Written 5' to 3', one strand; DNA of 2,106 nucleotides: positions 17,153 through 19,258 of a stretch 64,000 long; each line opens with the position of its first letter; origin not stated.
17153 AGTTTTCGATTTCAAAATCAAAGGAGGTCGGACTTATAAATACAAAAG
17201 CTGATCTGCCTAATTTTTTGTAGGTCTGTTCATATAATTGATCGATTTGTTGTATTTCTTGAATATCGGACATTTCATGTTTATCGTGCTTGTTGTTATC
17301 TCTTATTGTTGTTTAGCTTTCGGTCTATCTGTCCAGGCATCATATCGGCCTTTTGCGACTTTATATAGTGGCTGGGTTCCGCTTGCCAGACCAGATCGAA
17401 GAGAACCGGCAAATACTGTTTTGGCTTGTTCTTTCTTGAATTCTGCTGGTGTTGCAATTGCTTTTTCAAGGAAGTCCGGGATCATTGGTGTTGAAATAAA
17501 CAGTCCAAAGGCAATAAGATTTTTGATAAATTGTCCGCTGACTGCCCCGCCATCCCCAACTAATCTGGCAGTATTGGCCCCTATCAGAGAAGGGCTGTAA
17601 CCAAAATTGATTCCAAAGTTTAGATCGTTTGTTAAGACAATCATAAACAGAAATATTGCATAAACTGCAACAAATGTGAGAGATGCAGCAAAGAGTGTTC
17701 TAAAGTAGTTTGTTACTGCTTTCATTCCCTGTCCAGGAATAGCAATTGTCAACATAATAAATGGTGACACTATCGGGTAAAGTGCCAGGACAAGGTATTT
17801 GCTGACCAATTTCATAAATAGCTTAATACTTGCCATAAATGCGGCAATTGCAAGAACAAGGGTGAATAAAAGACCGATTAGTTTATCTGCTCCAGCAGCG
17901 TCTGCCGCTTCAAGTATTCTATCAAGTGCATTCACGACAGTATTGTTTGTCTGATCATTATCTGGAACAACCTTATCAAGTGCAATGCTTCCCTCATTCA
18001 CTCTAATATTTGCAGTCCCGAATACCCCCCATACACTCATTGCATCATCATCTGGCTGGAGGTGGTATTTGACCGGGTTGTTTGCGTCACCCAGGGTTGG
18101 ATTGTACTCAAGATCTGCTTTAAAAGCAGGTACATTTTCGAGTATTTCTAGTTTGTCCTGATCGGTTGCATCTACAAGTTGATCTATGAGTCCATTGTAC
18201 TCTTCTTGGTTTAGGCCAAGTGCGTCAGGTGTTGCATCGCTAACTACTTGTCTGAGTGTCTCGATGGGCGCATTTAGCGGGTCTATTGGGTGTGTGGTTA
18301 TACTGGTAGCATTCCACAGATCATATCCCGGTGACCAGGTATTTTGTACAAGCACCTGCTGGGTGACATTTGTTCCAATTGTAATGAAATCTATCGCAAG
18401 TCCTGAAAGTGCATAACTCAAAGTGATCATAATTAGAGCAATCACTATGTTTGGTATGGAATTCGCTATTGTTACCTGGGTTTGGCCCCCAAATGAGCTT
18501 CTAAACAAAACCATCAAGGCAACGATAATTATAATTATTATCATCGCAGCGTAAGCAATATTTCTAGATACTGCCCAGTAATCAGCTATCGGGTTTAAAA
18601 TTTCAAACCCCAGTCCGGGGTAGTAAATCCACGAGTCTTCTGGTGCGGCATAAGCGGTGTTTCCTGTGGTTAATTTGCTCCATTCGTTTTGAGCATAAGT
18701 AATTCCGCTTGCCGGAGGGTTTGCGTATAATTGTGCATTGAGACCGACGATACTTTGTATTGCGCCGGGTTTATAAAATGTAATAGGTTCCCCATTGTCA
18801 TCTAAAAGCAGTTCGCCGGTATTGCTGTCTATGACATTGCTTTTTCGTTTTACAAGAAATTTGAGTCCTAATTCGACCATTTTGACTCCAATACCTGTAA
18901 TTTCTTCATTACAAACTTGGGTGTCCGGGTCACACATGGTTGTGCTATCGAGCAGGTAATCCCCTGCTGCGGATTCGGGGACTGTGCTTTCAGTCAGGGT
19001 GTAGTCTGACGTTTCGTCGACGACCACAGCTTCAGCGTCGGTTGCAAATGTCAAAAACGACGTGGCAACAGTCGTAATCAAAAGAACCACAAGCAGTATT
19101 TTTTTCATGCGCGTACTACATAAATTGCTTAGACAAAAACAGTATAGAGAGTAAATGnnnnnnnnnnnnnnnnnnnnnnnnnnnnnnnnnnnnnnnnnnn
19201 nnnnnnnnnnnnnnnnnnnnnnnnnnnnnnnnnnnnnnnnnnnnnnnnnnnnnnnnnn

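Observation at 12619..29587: A ~17 kb block of unassignable genes dominated by three giant coiled-coil / glycine-zipper proteins and a polytopic membrane protein: candidate undescribed envelope apparatus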

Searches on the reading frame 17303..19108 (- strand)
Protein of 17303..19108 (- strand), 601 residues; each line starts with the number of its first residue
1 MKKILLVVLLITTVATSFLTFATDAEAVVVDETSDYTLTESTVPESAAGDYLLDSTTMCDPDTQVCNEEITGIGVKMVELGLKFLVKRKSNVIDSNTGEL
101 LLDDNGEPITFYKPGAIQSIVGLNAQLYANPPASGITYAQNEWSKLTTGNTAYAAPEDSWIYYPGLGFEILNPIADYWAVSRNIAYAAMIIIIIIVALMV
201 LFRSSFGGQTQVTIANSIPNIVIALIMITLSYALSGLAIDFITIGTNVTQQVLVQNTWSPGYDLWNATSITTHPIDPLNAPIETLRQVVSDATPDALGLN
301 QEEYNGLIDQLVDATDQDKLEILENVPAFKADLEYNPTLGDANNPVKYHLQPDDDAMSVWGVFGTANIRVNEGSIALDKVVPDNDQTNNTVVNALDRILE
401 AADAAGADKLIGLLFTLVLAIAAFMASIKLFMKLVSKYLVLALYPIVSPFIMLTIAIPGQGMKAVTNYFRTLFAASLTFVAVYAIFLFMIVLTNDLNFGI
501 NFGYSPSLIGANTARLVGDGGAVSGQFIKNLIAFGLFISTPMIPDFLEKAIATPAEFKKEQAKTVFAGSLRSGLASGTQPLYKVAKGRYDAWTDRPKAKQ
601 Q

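Call 5: search_protein_families(library=pfam, proteins=[window:17303-19108:-], max_evalue=0.1)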
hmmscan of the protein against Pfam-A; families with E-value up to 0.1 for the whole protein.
window:17303-19108:- (601 aa): 0 families

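Call 9: search_protein_families(library=phrogs, proteins=[window:17303-19108:-], max_evalue=0.1)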
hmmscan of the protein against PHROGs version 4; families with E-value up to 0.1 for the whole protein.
window:17303-19108:- (601 aa): 0 families

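Call 10: search_protein_families(library=ncbifam, proteins=[window:17303-19108:-], max_evalue=0.1)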
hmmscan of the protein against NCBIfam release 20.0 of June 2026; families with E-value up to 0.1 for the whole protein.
window:17303-19108:- (601 aa): 1 family
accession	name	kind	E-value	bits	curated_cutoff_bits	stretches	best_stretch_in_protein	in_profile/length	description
NF045848.1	MMCAP2_0566_fam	domain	2.2e-05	23.9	90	2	413-539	189-300/322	MMCAP2_0566 family conjugal transfer protein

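Call 13: find_encoding_contigs(protein=window:17303-19108:-, flank=10000, max_places=6)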
Protein window:17303-19108:- (601 aa): no gene with exactly this product is on record in the collection.

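Call 15: search_solved_structures(query=window:17303-19108:-, max_evalue=1)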
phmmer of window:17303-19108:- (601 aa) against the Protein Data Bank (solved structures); distinct sequences matched with E-value up to 1: 2.
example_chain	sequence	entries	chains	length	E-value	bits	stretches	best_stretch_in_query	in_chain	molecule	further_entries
7xwo_B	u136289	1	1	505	0.06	15.3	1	425-509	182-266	Soluble cytochrome b562,Substance-K receptor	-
9w1j_R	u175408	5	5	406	0.085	14.8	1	426-509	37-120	Substance-K receptor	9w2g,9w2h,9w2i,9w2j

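Call 16: find_homologous_proteins(query=window:17303-19108:-, max_evalue=0.001)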
Query window:17303-19108:- (601 aa): 33 proteins with E <= 0.001 among 8000 candidates.
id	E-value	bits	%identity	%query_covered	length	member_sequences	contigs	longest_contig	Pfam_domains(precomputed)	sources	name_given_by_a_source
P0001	0.0e+0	1319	100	100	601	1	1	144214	-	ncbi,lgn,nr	ncbi:hypothetical protein JW978_02190 [Candidatus Dojkabacteria bacterium]|nr:hypothetical protein [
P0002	3.0e-225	767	58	100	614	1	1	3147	-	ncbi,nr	ncbi:hypothetical protein GF389_03645 [Candidatus Dojkabacteria bacterium]|nr:hypothetical protein [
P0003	3.3e-129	450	46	83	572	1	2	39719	-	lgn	-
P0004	1.6e-123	432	44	89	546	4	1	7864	-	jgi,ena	-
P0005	6.1e-121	423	50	41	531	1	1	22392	-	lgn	-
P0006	5.7e-120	420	41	55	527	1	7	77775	-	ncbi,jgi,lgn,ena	-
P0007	3.2e-119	417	42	89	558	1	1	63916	-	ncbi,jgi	-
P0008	2.4e-112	395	41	96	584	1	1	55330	-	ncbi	-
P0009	1.1e-111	392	44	91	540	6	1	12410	-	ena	-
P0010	7.1e-110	387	40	96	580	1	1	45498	-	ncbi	-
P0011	1.7e-44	171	31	73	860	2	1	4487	-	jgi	-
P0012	5.9e-24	103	40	24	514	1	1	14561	-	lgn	-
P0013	3.4e-23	100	39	19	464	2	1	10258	-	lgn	-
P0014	1.3e-22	98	37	27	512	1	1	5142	-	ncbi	-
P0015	1.6e-22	98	39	25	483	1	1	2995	-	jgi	-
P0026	4.0e-14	70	36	21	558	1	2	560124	-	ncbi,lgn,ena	-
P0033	5.5e-9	53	25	76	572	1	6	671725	-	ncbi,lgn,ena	-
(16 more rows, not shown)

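Call 17: find_encoding_contigs(protein=P0006, flank=10000, max_places=2)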
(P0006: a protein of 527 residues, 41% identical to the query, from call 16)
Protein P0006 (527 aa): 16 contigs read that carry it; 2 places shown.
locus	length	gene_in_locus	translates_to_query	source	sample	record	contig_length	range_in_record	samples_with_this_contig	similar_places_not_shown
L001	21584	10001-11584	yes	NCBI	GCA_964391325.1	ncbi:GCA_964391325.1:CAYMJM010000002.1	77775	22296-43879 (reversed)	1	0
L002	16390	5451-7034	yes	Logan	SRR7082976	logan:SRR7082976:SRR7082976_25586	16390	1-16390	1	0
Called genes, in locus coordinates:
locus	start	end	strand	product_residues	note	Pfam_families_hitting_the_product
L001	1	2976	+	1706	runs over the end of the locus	-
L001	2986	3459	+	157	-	-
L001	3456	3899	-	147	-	-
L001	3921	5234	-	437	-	-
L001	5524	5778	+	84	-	-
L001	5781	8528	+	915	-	-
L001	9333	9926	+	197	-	-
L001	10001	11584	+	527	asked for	-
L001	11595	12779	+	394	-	-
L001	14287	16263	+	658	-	-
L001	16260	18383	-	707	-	PF05345:He_PIG, PF17963:Big_9 (weak)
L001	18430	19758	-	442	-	PF01547:SBP_bac_1, PF13416:SBP_bac_8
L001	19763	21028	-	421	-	PF11258:DUF3048, PF17479:DUF3048_C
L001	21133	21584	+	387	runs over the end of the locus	-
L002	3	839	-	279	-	?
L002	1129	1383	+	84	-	-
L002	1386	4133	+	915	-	-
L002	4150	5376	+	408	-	-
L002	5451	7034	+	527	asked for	-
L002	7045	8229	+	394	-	-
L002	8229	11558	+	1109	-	-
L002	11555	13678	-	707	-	PF05345:He_PIG, PF17963:Big_9 (weak)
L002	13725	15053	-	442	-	PF01547:SBP_bac_1, PF13416:SBP_bac_8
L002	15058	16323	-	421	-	PF11258:DUF3048, PF17479:DUF3048_C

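Call 18: find_encoding_contigs(protein=P0033, flank=10000, max_places=2)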
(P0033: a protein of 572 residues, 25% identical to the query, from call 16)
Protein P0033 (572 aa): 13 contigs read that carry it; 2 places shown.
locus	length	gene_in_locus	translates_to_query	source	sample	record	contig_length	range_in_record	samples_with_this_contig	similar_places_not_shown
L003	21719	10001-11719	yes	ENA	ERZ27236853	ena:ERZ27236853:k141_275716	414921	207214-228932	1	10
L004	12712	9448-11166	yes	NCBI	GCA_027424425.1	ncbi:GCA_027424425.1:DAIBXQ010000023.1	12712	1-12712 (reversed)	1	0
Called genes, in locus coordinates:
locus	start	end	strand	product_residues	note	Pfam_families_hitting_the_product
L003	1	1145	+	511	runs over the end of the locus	PF03193:RsgA_GTPase (faint), PF13476:AAA_23 (faint), PF00005:ABC_tran, PF02463:SMC_N (faint), PF13555:AAA_29 (faint), PF20720:nSTAND3 (faint), PF13304:AAA_21 (weak), PF00005:ABC_tran, +1 more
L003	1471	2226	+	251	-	PF03372:Exo_endo_phos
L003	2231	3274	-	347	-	PF02463:SMC_N, PF13175:AAA_15 (weak), PF13476:AAA_23 (weak)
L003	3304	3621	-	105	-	PF18895:T4SS_pilin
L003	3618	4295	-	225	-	-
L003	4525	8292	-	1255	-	PF02861:Clp_N, PF00004:AAA, PF23569:NBD_SMAX1 (weak), PF17871:AAA_lid_9, PF00004:AAA, PF07724:AAA_2, PF07728:AAA_5, PF10431:ClpB_D2-small, +5 more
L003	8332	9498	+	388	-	-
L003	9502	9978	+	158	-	-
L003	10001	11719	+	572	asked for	-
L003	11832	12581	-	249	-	PF18895:T4SS_pilin (weak)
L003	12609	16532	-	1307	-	-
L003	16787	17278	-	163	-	PF13083:KH_KhpA-B (weak), PF01424:R3H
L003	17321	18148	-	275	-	PF02096:60KD_IMP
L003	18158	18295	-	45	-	PF00468:Ribosomal_L34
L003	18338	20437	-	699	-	PF00133:tRNA-synt_1, PF09334:tRNA-synt_1g (weak), PF13603:tRNA-synt_1_2, PF09334:tRNA-synt_1g (weak), PF08264:Anticodon_1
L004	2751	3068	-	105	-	PF18895:T4SS_pilin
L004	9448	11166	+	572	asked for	-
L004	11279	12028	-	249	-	PF18895:T4SS_pilin (weak)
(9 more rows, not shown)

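Call 25: search_protein_families(library=pfam, alignment_id=A1, max_evalue=0.01)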
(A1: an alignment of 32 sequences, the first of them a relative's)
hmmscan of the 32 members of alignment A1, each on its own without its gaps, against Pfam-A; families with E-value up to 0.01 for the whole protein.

A. member 1, P0001 (601 aa): 0 families

B. families by the number of members that match (of 32 scanned): 1 family
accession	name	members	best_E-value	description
PF21724.2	DUF6861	1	6.4e-05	Family of unknown function (DUF6861)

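Call 26: search_solved_structures(query=A1, max_evalue=10)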
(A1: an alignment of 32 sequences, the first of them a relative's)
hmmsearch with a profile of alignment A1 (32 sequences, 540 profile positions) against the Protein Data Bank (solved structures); distinct sequences matched with E-value up to 10: 12.
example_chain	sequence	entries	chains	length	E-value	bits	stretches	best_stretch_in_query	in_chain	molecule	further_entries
3k9p_A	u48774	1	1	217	0.19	13.9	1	70-130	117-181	Ubiquitin-conjugating enzyme E2 K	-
6if1_A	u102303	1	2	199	0.2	13.7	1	70-130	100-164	Ubiquitin-conjugating enzyme E2 K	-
5dfl_A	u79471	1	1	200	0.2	13.7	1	72-131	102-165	Ubiquitin-conjugating enzyme E2 K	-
7myh_A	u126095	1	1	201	0.21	13.7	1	70-130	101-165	Ubiquitin-conjugating enzyme E2 K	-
3k9o_A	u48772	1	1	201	0.21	13.7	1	70-130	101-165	Ubiquitin-conjugating enzyme E2 K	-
1yla_A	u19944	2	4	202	0.21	13.7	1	70-130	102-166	Ubiquitin-conjugating enzyme E2-25 kDa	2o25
7myf_A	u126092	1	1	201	0.24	13.5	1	72-130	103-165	Ubiquitin-conjugating enzyme E2 K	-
6jb7_A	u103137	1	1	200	0.25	13.4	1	72-130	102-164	Ubiquitin-conjugating enzyme E2 K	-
6jb6_A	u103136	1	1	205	0.26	13.4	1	72-130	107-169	Ubiquitin-conjugating enzyme E2 K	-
3e46_A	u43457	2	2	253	0.31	13.1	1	71-130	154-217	Ubiquitin-conjugating enzyme E2-25 kDa | Ubiquitin-conjugating enzyme E2 K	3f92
8yax_C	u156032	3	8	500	0.62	12.1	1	375-408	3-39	Non-structural protein 4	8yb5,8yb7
7ojx_B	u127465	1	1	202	1.1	11.3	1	73-131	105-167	Ubiquitin-conjugating enzyme E2 K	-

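Call 34: find_encoding_contigs(protein=P0026, flank=10000, max_places=1)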
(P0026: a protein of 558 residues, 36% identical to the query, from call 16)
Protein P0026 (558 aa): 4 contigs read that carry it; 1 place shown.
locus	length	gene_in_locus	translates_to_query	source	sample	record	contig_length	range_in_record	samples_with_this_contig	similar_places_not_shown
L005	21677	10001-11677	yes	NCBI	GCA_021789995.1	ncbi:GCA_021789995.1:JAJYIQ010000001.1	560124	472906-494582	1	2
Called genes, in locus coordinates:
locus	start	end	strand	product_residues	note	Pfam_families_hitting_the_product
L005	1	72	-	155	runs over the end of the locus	PF00583:Acetyltransf_1, PF13673:Acetyltransf_10, PF13508:Acetyltransf_7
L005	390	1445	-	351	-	PF02463:SMC_N, PF13175:AAA_15 (weak), PF13476:AAA_23, PF13304:AAA_21 (faint)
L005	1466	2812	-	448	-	PF00696:AA_kinase, PF07021:MetW (weak), PF13489:Methyltransf_23, PF08241:Methyltransf_11, PF08242:Methyltransf_12, PF13649:Methyltransf_25, PF13847:Methyltransf_31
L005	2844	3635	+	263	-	PF00483:NTP_transferase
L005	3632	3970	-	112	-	PF18895:T4SS_pilin (weak)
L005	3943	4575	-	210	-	-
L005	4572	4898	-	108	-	-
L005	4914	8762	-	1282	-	PF02861:Clp_N, PF23569:NBD_SMAX1 (weak), PF00004:AAA, PF17871:AAA_lid_9, PF00004:AAA, PF07724:AAA_2, PF07728:AAA_5, PF10431:ClpB_D2-small, +6 more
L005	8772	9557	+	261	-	-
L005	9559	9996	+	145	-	-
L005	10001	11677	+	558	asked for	-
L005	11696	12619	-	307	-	-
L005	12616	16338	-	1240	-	-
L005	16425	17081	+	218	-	-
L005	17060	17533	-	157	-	PF13083:KH_KhpA-B, PF01424:R3H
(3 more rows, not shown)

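Call 37: predict_structure(alignment_id=A1)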
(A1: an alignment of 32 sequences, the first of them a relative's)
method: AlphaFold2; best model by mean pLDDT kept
length: 601 residues; sequences in the alignment: 32
mean_pLDDT: 69.5   pTM: 0.57
mean pLDDT of the five models: 69.5, 65.1, 65.1, 63.6, 63.4
residues with pLDDT >= 90: 120; 70-90: 184; 50-70: 210; < 50: 87
segments of 3 or more residues with pLDDT < 50: 18-54, 146-155, 274-280, 331-336, 515-517, 519-521, 573-579, 598-601
pLDDT, mean of each block of 10 residues (from residue 1): 75 61 33 34 40 51 57 56 61 77 81 62 56 51 47 47 59 86 94 93 91 90 93 89 86 73 73 49 69 83 90 79 72 51 75 62 58 53 53 66 69 78 89 94 94 90 91 94 89 70 54 50 68 89 92 64 53 44 69 55 35
secondary structure, 60 per line:
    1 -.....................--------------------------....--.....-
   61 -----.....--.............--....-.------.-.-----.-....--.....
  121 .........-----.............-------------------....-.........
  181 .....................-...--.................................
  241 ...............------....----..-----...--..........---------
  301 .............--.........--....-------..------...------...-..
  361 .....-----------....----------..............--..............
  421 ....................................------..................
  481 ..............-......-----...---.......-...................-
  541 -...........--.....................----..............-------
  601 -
elements in order: H2-22 H49-52 E55-59 E66-70 H73-85 E88-91 E110-113 H116-129 H135-147 H167-170 H172-201 H208-255 H262-265 H282-291 H301-313 H316-324 H327-330 H359-365 H377-380 H391-404 H407-456 H463-494 H496-501 H513-519 H521-539 H542-552 H555-575 H580-593

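Call 39: fold_search(model_id=the predicted structure, library=pdb)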
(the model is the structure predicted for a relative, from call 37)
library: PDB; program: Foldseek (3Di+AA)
matches with E <= 10: 122; with E <= 0.001: 0
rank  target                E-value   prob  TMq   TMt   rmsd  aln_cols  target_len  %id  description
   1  8rtd_L                1.4e-01  0.75  0.18  0.34  30.0       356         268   14  Stalk-Arches-IMC structure from the fully-assembled R388 type IV secretion system determined by cryo-EM. (released 2024-06-19)
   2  7o3v_J                3.3e-01  0.54  0.17  0.33  30.9       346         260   13  Stalk complex structure (TrwJ/VirB5-TrwI/VirB6) from the fully-assembled R388 type IV secretion system determined by c (released 2022-06-22)
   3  8rt9_F                4.9e-01  0.41  0.16  0.30  30.6       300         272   14  Stalk complex full-length structure (TrwJ/VirB5-TrwI/VirB6) from the fully-assembled R388 type IV secretion system det (released 2024-06-19)
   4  7o3v_G                5.8e-01  0.33  0.15  0.29  30.7       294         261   16  Stalk complex structure (TrwJ/VirB5-TrwI/VirB6) from the fully-assembled R388 type IV secretion system determined by c (released 2022-06-22)
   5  4mlb_B                9.0e-01  0.07  0.10  0.13  32.5       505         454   15  Reverse polarity of binding pocket suggests different function of a MOP superfamily transporter from Pyrococcus furios (released 2013-09-25)
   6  8tso_A                1.0e+00  0.12  0.13  0.13  31.0       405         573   10  KDL bound, nucleotide-free MsbA in open, outward-facing conformation (released 2024-06-19)
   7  6fhz                  1.4e+00  0.07  0.11  0.14  33.1       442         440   15  Inward-facing conformation of a multidrug resistance MATE family transporter of the MOP superfamily. (released 2019-05-08)
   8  8rtd_H                1.5e+00  0.28  0.16  0.33  11.7       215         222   17  Stalk-Arches-IMC structure from the fully-assembled R388 type IV secretion system determined by cryo-EM. (released 2024-06-19)
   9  7o3v_H                1.5e+00  0.72  0.17  0.45   7.1       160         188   19  Stalk complex structure (TrwJ/VirB5-TrwI/VirB6) from the fully-assembled R388 type IV secretion system determined by c (released 2022-06-22)
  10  6idp                  1.5e+00  0.04  0.08  0.10  32.5       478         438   12  Crystal structure of Vibrio cholerae MATE transporter VcmN in the straight form (released 2019-01-16)
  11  5ys9_A                1.9e+00  0.04  0.10  0.09  33.1       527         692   12  Crystal structure of acyl-coA oxidase3 from Yarrowia lipolytica (released 2018-02-28)
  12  6to7_A                2.2e+00  0.06  0.10  0.17  24.8       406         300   12  Crystal structure of the Orexin-1 receptor in complex with suvorexant at 2.29 A resolution (released 2020-01-01)
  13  6tp3_A                2.3e+00  0.07  0.11  0.19  27.2       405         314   14  Crystal structure of the Orexin-1 receptor in complex with daridorexant (released 2020-01-01)
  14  8th3_A                2.8e+00  0.02  0.08  0.11  34.2       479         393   10  Structure of AT118-H Nanobody Antagonist in Complex with the Angiotensin II Type I Receptor (released 2024-05-22)
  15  8gqy_A                3.0e+00  0.06  0.09  0.16  20.5       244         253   14  CryoEM structure of pentameric MotA from Aquifex aeolicus (released 2022-10-26)
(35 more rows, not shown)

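Call 43: find_related_loci(query=A2, collection=genome_contigs, flank=10000)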
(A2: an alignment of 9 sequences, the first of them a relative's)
Query A2 (601 aa) in genome_contigs; peptide patterns used: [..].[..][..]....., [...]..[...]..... (x = any residue, [..] = any of these).
51 stretches matched a pattern; 2 encode a relative of the query (tblastn E <= 1e-3); 2 distinct loci.
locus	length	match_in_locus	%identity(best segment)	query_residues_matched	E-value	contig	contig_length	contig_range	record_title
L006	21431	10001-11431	42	18-551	4e-115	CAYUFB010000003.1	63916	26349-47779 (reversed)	MAG TPA_asm: uncultured Candidatus Saccharibacteria bacterium isolate SRP167436_co1_363 genome assembly, contig: NODE_50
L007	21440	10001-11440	41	3-562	1e-68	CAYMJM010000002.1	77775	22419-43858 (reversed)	MAG TPA_asm: uncultured Candidatus Saccharibacteria bacterium isolate binchicken_co173_429 genome assembly, contig: NODE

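Call 44: find_encoding_contigs(protein=P0008, flank=10000, max_places=1)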
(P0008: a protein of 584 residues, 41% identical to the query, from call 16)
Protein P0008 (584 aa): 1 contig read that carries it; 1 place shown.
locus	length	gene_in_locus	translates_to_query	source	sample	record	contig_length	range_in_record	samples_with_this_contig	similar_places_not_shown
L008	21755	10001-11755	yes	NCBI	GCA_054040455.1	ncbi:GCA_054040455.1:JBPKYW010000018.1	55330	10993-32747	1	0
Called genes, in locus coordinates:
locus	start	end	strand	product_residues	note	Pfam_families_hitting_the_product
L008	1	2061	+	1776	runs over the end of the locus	-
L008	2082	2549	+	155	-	-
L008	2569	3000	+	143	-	-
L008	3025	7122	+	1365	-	-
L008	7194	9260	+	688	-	-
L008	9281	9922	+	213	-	-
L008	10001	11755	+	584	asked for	-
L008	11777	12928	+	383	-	-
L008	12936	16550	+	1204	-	-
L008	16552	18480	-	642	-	PF05345:He_PIG (weak)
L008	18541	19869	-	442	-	PF01547:SBP_bac_1, PF13416:SBP_bac_8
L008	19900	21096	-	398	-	PF11258:DUF3048, PF17479:DUF3048_C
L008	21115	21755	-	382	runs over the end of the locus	-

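Call 45: find_encoding_contigs(protein=P0010, flank=10000, max_places=1)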
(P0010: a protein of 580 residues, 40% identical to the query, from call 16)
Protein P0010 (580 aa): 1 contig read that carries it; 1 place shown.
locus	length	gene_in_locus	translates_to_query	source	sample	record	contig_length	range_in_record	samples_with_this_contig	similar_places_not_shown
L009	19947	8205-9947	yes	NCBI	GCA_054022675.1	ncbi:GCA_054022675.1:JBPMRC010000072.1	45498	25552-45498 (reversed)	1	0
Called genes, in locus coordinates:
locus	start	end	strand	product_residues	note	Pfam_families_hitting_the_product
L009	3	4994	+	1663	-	?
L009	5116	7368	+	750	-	-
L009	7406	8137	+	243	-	-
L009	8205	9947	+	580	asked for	-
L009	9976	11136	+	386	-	-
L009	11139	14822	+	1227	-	-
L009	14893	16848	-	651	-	PF05345:He_PIG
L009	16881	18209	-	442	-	PF01547:SBP_bac_1, PF13416:SBP_bac_8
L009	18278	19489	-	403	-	PF11258:DUF3048, PF17479:DUF3048_C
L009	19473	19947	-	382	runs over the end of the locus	-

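Call 46: find_encoding_contigs(protein=P0003, flank=10000, max_places=1)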
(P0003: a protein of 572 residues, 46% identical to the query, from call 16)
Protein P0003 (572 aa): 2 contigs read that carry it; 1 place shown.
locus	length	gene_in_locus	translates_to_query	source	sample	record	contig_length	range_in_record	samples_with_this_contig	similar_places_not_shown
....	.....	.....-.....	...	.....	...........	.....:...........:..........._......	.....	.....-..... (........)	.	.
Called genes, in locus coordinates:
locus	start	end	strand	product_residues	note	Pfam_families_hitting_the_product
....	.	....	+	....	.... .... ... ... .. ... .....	-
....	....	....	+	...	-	-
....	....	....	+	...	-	-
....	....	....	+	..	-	-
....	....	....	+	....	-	-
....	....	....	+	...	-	-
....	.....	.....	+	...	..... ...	-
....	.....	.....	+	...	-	-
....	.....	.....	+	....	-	-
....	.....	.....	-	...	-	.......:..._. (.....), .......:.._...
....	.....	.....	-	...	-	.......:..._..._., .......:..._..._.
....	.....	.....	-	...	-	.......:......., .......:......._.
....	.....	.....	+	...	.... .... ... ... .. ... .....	-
